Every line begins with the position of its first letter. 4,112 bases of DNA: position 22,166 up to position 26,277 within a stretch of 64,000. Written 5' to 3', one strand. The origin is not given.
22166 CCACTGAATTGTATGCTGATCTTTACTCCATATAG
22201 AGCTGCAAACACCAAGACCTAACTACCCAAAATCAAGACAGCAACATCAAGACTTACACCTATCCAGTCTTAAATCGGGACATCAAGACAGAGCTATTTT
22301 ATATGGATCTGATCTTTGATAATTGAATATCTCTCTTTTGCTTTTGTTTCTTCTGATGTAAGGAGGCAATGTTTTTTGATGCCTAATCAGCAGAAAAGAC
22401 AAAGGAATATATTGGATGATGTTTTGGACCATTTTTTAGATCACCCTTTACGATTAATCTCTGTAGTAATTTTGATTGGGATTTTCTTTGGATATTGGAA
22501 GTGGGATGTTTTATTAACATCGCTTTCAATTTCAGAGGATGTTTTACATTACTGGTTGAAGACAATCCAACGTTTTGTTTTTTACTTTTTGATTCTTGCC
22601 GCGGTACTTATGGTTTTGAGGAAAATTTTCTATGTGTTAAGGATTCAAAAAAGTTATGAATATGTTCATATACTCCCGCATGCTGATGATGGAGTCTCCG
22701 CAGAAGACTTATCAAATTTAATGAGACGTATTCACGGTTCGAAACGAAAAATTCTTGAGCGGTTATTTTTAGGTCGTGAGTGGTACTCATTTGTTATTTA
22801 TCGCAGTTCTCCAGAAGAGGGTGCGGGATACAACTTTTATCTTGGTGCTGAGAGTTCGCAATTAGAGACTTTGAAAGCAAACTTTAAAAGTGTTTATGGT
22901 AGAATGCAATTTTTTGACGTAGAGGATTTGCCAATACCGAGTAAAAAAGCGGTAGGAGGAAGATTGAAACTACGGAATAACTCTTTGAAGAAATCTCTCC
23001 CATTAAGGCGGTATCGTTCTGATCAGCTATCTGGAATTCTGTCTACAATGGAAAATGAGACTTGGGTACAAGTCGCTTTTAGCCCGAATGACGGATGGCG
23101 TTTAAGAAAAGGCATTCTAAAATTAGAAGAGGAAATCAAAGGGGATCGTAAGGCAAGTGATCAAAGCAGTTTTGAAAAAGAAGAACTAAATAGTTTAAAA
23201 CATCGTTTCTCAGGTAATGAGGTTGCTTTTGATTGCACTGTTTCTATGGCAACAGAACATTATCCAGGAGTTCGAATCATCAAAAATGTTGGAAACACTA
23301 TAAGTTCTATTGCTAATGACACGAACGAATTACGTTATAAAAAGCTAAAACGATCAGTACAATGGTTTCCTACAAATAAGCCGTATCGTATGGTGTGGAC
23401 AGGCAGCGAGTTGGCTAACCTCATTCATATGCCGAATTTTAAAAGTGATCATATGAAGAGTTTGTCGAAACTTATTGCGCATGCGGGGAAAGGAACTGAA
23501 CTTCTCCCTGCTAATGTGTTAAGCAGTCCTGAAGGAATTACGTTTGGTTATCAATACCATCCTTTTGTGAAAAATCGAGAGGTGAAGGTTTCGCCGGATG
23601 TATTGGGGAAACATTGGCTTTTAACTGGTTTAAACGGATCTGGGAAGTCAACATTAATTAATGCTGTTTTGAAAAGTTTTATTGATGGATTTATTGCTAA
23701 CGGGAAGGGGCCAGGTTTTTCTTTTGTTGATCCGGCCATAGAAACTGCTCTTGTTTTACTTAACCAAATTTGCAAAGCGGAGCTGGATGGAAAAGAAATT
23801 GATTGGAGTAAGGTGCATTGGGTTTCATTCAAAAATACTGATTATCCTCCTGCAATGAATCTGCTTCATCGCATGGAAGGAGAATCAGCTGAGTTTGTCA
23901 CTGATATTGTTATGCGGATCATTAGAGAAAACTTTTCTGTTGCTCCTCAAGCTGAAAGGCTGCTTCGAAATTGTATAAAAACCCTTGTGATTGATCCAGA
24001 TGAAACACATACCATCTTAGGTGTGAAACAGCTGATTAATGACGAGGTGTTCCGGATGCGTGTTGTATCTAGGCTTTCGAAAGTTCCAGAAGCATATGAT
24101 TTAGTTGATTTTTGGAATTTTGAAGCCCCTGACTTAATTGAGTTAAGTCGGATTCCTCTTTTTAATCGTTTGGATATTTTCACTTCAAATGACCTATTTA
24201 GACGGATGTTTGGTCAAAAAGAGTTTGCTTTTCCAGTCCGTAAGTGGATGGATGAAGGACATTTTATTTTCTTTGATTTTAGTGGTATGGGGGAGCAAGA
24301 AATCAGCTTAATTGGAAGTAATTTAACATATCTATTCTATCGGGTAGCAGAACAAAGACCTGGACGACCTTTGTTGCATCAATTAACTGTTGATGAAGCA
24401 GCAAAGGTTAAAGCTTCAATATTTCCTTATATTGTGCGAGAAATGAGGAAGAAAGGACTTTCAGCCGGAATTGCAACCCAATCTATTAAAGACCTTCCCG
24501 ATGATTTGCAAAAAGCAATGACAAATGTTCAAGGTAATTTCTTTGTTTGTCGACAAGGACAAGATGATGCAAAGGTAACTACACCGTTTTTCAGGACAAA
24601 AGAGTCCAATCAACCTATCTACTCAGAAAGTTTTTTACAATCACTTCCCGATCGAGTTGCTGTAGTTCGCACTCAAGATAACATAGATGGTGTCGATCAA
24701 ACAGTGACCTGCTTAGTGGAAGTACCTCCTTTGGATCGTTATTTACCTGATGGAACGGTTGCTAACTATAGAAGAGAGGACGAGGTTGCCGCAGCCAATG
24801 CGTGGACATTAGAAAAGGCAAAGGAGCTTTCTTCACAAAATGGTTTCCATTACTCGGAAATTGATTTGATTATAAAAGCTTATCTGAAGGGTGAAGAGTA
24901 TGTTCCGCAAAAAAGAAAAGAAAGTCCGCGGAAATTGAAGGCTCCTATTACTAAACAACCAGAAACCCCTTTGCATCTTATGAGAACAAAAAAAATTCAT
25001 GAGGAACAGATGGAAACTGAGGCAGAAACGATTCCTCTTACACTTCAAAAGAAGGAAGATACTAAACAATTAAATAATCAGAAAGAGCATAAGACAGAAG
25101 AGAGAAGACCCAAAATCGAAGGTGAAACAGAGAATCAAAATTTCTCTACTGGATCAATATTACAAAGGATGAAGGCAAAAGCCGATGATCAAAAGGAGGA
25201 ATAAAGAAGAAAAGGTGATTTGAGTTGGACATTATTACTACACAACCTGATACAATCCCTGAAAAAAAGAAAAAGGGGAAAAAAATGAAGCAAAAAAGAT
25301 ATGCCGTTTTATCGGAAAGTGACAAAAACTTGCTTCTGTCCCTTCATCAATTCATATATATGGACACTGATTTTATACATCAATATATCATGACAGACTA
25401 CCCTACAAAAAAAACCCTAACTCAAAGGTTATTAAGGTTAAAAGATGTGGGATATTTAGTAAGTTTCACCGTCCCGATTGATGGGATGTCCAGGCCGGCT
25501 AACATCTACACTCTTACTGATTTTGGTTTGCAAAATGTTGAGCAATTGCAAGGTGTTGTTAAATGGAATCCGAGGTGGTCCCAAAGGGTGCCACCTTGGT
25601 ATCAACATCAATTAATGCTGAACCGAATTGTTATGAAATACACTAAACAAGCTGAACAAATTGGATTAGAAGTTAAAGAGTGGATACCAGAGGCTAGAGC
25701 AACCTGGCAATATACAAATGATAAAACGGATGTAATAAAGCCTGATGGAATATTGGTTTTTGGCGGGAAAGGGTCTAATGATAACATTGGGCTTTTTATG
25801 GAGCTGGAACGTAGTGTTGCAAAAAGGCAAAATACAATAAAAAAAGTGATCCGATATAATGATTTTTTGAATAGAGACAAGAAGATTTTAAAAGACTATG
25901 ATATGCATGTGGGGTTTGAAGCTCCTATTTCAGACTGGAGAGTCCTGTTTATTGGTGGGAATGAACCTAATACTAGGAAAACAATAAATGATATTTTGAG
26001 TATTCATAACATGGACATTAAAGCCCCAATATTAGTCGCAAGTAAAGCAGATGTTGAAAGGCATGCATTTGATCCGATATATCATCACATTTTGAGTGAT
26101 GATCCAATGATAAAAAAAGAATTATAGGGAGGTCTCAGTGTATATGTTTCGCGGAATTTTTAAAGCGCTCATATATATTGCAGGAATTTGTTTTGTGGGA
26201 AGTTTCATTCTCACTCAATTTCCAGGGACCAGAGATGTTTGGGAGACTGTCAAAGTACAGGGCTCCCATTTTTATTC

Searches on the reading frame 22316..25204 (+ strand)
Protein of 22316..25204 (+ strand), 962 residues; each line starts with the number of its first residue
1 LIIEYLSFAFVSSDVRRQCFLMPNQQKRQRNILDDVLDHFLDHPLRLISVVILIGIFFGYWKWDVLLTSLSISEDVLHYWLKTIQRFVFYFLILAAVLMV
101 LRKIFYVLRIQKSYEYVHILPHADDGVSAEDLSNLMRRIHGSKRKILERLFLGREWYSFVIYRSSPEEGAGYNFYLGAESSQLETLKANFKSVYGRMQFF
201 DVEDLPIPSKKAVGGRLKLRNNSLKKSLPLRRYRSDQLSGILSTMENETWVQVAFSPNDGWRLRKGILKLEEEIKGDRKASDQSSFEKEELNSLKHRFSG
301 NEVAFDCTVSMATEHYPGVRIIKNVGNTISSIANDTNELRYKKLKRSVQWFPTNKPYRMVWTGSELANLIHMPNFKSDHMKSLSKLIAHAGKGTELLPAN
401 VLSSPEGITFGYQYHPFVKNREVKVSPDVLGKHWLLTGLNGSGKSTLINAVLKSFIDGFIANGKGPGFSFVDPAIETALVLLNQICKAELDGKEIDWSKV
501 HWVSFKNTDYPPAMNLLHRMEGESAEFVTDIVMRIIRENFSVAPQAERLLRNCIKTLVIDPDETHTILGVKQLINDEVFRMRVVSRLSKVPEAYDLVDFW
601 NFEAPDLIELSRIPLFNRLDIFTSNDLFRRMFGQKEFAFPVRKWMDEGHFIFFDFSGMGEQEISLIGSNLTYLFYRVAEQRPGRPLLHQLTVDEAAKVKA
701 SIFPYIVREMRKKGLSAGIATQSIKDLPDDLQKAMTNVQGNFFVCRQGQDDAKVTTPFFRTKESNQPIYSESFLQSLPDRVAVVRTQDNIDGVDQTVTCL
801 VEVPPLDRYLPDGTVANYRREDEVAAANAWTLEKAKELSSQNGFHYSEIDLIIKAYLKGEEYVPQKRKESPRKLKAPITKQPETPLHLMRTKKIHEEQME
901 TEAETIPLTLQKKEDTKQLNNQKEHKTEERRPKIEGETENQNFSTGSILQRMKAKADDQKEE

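Call 75: search_protein_families(library=pfam, proteins=[window:22316-25204:+], max_evalue=0.001)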
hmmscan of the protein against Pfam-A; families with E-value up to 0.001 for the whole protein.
window:22316-25204:+ (962 aa): 1 family
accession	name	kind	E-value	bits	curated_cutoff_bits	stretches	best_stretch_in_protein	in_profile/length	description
PF13555.12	AAA_29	-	0.00015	21.9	27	1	430-452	22-43/61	P-loop containing region of AAA domain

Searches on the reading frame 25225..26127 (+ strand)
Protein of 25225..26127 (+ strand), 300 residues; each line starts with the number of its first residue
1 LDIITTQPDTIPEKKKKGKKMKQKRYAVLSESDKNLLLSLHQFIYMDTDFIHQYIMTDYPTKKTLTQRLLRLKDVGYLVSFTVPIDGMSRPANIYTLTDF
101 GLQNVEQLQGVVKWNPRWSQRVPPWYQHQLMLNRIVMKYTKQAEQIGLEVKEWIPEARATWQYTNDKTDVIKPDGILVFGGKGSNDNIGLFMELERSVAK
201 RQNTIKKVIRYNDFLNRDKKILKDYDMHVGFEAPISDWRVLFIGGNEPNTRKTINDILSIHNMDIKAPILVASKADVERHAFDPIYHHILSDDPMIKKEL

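Call 75: search_protein_families(library=pfam, proteins=[window:25225-26127:+], max_evalue=0.001)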
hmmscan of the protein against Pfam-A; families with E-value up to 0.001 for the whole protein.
window:25225-26127:+ (300 aa): 1 family
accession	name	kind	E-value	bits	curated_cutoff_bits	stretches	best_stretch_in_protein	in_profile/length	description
PF13814.12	Replic_Relax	-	1.7e-08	35.2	25.3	1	39-216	3-177/191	Replication-relaxation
